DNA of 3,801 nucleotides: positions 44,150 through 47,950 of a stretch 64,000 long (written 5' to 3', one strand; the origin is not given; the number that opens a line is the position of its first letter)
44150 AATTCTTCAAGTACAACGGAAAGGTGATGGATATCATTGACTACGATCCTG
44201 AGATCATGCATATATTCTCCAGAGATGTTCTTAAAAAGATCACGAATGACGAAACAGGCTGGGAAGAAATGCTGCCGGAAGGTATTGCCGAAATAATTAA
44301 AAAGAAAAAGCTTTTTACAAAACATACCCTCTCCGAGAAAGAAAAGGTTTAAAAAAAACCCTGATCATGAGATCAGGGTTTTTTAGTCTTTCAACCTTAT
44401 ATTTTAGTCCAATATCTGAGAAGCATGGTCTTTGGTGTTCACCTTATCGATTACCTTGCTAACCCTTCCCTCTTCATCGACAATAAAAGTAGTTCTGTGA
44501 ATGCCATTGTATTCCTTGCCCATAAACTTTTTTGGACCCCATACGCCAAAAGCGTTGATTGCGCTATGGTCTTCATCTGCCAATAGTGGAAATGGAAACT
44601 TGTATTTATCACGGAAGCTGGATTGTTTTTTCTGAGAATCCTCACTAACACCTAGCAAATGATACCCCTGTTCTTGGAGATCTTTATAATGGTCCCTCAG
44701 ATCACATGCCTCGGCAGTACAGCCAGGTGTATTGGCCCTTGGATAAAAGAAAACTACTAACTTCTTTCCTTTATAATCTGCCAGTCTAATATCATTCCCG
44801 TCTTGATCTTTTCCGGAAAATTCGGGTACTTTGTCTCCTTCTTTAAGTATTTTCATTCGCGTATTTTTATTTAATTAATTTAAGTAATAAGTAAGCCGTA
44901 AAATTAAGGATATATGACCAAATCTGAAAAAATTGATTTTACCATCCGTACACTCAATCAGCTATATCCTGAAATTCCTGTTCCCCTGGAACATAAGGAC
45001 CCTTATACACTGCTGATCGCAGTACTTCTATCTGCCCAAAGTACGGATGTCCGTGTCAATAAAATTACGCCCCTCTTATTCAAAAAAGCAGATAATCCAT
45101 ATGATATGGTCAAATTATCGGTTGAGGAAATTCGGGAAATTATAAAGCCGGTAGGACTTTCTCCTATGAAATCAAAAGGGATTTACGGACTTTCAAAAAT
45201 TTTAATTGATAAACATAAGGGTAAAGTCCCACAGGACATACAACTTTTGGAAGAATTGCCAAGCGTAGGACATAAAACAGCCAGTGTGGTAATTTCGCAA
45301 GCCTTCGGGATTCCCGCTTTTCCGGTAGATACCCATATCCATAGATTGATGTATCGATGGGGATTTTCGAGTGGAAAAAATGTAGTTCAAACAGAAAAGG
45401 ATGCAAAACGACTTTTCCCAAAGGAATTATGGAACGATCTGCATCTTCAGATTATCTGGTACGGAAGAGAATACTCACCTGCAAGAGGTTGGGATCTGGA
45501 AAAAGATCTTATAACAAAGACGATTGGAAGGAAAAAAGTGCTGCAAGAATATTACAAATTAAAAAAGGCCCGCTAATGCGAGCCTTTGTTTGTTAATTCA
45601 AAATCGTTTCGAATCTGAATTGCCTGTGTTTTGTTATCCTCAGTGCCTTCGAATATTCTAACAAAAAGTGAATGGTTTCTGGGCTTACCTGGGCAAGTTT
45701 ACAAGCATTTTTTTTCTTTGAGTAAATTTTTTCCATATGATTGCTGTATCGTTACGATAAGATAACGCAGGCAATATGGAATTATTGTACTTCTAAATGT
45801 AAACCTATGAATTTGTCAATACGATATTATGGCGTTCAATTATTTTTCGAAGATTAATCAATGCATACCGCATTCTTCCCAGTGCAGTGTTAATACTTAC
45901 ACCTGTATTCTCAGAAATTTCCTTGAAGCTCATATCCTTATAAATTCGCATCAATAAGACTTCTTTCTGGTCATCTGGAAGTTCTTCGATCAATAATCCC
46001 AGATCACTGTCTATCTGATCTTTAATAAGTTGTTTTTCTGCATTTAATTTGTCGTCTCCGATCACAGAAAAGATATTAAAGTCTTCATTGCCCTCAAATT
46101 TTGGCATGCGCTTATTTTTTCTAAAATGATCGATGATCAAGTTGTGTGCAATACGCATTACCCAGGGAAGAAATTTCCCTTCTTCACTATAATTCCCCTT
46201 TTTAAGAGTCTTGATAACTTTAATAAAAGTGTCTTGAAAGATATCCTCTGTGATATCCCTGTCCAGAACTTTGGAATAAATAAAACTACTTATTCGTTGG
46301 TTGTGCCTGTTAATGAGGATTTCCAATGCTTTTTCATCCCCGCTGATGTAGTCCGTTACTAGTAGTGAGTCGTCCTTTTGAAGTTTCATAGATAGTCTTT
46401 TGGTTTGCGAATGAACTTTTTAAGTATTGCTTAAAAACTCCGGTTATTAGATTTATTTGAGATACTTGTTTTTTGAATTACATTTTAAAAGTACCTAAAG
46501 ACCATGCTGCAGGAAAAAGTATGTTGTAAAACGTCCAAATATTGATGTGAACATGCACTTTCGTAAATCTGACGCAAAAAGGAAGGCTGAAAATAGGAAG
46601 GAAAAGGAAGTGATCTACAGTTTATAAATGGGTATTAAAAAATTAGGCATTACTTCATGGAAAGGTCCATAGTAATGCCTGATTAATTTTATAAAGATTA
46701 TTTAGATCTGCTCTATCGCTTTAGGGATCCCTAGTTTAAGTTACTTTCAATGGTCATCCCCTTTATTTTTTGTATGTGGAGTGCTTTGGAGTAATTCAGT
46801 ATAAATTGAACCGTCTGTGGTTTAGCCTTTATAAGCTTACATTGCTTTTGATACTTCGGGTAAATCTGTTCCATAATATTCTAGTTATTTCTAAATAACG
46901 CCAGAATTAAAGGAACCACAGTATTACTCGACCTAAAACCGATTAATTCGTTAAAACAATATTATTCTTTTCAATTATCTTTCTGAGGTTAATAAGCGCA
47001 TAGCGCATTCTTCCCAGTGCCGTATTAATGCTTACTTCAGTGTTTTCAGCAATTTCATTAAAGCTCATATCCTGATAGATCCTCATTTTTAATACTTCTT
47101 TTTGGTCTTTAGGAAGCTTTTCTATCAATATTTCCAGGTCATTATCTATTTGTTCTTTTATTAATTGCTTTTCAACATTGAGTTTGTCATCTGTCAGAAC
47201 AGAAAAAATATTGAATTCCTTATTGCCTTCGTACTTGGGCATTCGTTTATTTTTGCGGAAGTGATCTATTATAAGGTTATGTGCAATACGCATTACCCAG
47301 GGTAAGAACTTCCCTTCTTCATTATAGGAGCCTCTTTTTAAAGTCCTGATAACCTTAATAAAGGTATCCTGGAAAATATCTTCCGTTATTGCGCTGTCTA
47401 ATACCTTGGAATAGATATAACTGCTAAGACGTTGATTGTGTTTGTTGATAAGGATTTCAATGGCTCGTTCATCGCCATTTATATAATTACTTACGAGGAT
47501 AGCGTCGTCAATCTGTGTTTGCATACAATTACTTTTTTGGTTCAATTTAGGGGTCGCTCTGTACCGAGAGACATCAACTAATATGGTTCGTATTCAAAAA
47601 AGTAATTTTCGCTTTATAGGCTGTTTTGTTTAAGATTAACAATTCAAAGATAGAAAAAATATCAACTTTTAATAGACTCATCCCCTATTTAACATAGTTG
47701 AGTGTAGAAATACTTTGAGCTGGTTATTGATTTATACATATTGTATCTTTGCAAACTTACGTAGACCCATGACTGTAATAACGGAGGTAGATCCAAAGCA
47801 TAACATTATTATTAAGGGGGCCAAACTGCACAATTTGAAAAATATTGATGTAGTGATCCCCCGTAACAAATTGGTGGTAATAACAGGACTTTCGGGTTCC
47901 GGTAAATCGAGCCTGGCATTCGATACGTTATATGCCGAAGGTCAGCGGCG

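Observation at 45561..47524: Tandemly duplicated two-gene unit: ECF-type sigma factor plus an unannotated 47-aa ORF, with identical length and identical 68-nt spacing in both copies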

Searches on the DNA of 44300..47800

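Call 27: search_rna_families(source=window, start=44300, end=47800, threshold=evalue, max_evalue=1)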
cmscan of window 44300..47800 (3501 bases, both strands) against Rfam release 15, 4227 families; matches with E-value up to 1: 8.
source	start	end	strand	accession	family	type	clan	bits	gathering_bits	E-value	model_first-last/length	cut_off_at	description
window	44349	44449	-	RF02449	ncr1015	Gene; sRNA;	-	30.2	60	0.15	1-121/121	no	Bacillus sRNA ncr1015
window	44303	44415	-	RF01770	rimP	Cis-reg; leader;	-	28.2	47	0.1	1-102/102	no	Gammaprotebacteria rimP leader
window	45558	45635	-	RF01859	Phe_leader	Cis-reg; leader;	-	25.3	55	0.35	1-125/125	no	Phenylalanine leader peptide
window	44300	44384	+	RF04180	BTnc231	Gene; sRNA;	-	22.6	80.4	0.14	77-154/154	5'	Bacteroides sRNA BTnc231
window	45556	45601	-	RF02066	STnc320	Gene; sRNA;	-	21.7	50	0.76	1-55/55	no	Salmonella enterica sRNA STnc320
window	46094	46222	+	RF02590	Spy1186876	Gene; sRNA;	-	21.6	208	0.092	1-243/243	no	S. pyogenes small RNA 1186876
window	44355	44451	-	RF00195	RsmY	Gene; sRNA;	CL00106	21.5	57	0.026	1-121/121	no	RsmY RNA family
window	44302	44432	-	RF02634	EF3314_EF3315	Gene; sRNA;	-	18.9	100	0.33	1-141/141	no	Enterococcus sRNA EF3314_EF3315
